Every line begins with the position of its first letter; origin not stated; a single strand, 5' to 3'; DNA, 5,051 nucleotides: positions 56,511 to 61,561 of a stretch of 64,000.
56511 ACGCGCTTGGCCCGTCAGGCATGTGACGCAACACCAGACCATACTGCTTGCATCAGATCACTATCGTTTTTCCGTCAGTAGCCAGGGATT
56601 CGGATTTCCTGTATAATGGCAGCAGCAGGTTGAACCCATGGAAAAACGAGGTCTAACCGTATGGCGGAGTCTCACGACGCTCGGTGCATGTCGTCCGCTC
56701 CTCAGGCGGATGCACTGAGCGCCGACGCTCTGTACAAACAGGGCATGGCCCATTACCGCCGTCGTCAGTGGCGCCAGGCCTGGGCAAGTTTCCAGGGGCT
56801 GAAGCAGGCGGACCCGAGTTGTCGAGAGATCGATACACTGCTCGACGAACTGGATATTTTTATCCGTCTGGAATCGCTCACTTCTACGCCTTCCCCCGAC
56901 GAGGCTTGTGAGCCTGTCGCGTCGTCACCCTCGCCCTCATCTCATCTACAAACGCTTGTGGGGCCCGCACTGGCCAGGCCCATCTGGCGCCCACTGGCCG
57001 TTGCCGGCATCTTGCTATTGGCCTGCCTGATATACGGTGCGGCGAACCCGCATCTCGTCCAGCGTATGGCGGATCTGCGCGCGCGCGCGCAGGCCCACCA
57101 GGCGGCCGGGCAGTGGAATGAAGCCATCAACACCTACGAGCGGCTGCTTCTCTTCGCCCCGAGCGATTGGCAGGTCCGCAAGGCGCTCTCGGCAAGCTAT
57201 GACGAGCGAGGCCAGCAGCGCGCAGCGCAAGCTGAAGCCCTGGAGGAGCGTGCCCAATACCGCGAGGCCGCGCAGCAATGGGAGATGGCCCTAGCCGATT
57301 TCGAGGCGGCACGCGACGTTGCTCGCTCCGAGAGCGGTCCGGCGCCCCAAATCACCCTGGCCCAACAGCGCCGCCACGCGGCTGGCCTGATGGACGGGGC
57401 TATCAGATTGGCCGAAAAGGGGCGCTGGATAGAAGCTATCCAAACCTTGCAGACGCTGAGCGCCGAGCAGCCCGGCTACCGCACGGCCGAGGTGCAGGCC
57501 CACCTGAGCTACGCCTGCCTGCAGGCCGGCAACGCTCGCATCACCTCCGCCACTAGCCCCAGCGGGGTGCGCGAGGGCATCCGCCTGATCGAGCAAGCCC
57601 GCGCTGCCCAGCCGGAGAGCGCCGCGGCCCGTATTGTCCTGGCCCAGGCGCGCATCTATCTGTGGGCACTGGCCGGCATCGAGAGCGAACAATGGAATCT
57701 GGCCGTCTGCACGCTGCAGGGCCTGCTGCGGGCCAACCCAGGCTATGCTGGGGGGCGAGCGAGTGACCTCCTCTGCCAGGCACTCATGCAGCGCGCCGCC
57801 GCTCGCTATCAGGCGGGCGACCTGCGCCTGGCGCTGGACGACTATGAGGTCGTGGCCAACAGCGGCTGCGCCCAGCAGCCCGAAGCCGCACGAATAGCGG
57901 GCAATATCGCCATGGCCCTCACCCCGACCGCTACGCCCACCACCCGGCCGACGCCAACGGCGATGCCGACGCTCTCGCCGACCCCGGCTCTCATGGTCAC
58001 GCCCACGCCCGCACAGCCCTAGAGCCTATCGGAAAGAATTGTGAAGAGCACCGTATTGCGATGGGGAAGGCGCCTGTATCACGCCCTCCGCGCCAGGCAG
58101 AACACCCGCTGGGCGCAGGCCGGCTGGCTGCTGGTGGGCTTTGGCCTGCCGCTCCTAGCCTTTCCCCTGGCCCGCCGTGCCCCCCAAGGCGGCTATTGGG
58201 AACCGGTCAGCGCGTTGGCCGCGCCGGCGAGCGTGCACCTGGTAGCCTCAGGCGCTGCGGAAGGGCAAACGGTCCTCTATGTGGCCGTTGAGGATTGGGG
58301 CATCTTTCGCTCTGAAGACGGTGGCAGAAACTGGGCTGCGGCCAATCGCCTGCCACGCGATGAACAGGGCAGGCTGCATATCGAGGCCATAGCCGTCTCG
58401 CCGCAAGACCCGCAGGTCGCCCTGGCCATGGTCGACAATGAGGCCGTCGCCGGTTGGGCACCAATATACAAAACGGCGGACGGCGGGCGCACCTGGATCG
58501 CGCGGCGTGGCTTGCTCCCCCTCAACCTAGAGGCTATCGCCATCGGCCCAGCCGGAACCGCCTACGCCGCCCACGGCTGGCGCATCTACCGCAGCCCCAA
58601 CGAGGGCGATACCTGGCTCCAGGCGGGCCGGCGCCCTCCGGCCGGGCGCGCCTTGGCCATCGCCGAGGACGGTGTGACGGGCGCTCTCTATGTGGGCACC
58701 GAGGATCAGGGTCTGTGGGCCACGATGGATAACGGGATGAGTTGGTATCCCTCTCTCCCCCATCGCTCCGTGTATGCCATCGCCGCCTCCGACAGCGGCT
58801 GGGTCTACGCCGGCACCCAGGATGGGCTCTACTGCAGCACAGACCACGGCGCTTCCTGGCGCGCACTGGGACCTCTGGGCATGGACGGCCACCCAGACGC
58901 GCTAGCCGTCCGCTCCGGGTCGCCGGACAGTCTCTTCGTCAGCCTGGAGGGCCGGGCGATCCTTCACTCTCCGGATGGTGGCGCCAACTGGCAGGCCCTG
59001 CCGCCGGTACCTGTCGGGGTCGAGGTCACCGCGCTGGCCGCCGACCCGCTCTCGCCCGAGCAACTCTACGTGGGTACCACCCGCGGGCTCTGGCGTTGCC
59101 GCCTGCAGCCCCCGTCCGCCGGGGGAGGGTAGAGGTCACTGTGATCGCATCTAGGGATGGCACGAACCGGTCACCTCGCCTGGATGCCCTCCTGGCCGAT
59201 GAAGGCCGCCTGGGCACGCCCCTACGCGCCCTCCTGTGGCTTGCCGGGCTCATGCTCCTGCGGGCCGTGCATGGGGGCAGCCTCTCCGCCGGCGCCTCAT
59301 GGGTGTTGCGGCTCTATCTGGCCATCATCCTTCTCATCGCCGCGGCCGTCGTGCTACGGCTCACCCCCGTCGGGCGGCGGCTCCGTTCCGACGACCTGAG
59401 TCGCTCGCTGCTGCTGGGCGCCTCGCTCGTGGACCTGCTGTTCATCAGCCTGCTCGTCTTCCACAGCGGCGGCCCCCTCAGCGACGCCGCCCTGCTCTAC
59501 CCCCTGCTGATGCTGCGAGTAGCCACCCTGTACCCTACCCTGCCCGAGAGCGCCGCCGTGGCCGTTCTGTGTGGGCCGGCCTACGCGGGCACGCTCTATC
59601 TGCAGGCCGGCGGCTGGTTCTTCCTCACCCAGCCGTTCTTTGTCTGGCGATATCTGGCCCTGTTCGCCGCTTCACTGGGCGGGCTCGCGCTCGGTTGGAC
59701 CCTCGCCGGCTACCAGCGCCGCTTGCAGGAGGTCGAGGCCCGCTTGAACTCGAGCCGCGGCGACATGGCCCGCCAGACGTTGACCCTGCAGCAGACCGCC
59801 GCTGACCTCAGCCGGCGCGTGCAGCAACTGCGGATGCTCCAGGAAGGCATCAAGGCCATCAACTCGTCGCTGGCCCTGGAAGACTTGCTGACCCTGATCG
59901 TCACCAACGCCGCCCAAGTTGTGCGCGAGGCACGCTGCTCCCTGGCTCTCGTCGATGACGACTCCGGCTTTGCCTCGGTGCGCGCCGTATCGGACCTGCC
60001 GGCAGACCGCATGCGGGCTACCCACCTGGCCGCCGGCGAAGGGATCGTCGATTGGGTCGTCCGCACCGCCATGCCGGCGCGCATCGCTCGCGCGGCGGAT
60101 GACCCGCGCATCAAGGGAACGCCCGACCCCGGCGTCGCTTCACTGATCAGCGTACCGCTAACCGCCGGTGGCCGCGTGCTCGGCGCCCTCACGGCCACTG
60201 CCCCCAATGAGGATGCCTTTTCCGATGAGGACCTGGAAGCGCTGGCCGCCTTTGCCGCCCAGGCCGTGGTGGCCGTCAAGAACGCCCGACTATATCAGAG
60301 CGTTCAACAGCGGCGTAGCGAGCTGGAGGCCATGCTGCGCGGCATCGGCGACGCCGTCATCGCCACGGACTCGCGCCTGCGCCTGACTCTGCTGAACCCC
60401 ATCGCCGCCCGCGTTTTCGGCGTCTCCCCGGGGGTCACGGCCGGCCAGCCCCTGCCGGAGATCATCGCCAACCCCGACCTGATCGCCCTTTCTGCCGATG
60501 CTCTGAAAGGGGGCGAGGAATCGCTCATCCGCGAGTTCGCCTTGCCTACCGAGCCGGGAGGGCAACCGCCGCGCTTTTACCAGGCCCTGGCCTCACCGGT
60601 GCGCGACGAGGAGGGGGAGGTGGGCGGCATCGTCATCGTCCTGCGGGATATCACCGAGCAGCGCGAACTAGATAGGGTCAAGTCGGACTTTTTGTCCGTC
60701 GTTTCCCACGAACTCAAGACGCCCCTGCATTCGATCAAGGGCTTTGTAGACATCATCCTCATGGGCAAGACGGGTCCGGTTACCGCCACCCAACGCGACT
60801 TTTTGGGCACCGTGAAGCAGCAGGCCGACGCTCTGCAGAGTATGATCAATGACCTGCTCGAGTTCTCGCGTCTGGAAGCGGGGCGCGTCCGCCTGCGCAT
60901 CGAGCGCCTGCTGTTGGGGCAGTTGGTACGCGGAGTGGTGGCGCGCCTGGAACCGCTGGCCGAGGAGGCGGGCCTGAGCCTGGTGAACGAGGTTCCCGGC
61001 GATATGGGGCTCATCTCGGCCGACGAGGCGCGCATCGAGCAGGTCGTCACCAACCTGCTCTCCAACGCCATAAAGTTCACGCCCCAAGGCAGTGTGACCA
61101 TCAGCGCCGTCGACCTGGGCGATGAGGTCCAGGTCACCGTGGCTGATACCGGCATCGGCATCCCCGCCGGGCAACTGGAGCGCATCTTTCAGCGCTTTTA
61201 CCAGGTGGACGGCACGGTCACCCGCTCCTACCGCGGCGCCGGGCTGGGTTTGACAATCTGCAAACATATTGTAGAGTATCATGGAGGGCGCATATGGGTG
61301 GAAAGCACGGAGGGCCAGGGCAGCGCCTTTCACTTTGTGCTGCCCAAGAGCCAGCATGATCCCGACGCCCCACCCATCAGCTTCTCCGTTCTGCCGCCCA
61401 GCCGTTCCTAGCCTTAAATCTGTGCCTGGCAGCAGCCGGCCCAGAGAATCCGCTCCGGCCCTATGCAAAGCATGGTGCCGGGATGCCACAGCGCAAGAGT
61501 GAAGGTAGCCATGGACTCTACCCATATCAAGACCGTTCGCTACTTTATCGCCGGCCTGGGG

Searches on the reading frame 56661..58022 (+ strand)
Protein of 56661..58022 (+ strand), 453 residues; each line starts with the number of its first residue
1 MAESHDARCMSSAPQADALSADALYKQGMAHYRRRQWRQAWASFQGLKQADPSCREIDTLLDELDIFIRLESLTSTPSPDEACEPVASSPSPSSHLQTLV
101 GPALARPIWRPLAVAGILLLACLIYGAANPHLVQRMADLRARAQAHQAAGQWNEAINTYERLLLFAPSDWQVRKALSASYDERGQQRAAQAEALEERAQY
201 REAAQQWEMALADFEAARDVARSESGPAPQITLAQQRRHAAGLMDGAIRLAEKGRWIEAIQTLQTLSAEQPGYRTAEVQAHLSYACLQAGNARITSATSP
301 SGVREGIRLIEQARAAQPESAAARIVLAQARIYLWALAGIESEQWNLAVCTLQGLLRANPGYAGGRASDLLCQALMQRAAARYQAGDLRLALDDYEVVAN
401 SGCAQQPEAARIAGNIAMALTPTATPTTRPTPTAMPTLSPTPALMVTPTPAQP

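Call 26: search_protein_families(library=pfam, proteins=[window:56661-58022:+], max_evalue=0.001)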
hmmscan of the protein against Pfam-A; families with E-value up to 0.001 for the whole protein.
window:56661-58022:+ (453 aa): 4 families
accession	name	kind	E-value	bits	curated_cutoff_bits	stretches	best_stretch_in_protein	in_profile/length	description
PF07719.23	TPR_2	-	2.5e-07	30.7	27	0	139-168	4-33/34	Tetratricopeptide repeat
PF13174.12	TPR_6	-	1.4e-06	29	26.3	0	22-52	1-31/33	Tetratricopeptide repeat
PF00515.34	TPR_1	-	0.00073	19.7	27.8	0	142-168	7-33/34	Tetratricopeptide repeat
PF13428.12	TPR_14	-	0.0009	20.1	23.5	0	139-176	4-41/44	Tetratricopeptide repeat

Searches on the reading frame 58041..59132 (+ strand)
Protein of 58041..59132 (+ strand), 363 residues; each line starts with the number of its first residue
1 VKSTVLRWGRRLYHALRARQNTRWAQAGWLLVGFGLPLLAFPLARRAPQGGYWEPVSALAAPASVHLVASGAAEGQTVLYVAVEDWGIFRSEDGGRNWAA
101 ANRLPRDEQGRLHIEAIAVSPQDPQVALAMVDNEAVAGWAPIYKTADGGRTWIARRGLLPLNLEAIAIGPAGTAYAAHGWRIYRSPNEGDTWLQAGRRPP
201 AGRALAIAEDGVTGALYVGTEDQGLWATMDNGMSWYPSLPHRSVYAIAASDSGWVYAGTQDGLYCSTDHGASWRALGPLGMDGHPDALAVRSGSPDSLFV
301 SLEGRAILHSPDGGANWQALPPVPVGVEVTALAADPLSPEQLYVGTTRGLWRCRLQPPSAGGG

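Call 26: search_protein_families(library=pfam, proteins=[window:58041-59132:+], max_evalue=0.001)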
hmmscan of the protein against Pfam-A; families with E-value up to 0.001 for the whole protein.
window:58041-59132:+ (363 aa): 4 families
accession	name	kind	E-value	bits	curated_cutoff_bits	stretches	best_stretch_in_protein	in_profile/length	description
PF15902.12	Sortilin-Vps10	-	3.3e-10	39.8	33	0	181-275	2-111/446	Sortilin, neurotensin receptor 3,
PF02012.26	BNR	-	3.1e-08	32.8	27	0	264-274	1-11/12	BNR/Asp-box repeat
PF13088.12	BNR_2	-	0.00048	20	31.4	0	84-152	84-150/277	BNR repeat-like domain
PF14870.12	PSII_BNR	-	0.0008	19.2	27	0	249-320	27-97/303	Photosynthesis system II assembly factor YCF48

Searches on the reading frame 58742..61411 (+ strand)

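Call 26: search_protein_families(library=pfam, proteins=[window:58742-61411:+], max_evalue=0.001)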
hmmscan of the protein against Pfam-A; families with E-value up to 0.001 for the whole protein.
window:58742-61411:+ (889 aa): 8 families
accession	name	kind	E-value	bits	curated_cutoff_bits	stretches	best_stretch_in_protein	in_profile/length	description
PF02518.31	HATPase_c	-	1.7e-33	115.8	26.4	1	761-870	2-110/111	Histidine kinase-, DNA gyrase B-, and HSP90-like ATPase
PF13185.12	GAF_2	-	2.9e-19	70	28.6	1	378-512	3-135/136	GAF domain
PF00512.31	HisKA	-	5e-19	68.5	26.9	1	647-714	2-66/66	His Kinase A (phospho-acceptor) domain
PF01590.32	GAF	-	6.6e-17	62.7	22.4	1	379-512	2-133/133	GAF domain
PF08448.16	PAS_4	-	9.1e-14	52.1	23.1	1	534-642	3-110/110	PAS fold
PF00989.32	PAS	-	2.1e-10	41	22.6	1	527-637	2-113/113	PAS fold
PF13492.12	GAF_3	-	1.2e-09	39.1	27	1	379-514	2-129/129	GAF domain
PF13426.13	PAS_9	-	8.8e-07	29.6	27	1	538-639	3-103/103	PAS domain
